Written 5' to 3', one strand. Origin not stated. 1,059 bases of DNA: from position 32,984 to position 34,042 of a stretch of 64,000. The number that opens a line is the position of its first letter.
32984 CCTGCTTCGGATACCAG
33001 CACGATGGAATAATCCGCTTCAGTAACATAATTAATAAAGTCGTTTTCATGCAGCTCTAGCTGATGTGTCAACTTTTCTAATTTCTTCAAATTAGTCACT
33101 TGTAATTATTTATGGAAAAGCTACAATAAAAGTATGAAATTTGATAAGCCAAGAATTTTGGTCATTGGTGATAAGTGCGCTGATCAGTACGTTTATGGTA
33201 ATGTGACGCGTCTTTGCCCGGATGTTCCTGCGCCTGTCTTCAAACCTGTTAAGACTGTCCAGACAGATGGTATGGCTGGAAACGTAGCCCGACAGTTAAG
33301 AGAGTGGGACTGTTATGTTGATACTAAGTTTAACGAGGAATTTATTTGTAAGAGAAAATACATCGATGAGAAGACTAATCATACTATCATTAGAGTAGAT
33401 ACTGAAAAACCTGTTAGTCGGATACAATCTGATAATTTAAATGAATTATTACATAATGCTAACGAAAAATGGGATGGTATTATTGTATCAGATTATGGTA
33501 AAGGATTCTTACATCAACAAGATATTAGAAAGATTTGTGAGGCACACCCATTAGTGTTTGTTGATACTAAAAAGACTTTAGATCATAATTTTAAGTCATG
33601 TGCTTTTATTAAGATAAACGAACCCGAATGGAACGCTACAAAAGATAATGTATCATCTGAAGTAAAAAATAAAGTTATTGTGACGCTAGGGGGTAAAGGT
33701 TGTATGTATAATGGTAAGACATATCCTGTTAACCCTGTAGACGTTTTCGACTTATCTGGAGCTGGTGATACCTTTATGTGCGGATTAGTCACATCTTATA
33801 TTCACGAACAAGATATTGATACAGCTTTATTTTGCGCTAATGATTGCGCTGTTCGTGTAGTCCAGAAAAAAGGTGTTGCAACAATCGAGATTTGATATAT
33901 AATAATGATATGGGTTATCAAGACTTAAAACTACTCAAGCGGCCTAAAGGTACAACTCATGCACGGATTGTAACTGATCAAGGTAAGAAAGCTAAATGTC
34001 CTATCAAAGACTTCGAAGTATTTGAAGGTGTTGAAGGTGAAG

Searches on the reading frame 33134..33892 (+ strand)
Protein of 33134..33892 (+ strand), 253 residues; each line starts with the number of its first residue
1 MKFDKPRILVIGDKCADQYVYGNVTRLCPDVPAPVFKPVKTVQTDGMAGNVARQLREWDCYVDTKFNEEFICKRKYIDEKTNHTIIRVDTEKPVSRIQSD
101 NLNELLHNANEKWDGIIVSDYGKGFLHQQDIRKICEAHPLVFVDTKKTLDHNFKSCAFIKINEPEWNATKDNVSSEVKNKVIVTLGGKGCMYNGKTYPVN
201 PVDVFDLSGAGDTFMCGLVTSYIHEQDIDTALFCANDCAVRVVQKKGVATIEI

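Call 10: search_protein_families(library=pfam, proteins=[window:33134-33892:+], max_evalue=0.01)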
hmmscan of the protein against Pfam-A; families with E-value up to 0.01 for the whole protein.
window:33134-33892:+ (253 aa): 1 family
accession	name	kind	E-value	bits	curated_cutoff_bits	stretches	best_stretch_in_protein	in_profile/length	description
PF00294.29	PfkB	-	7.1e-17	62.1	25.8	1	131-250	151-297/302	pfkB family carbohydrate kinase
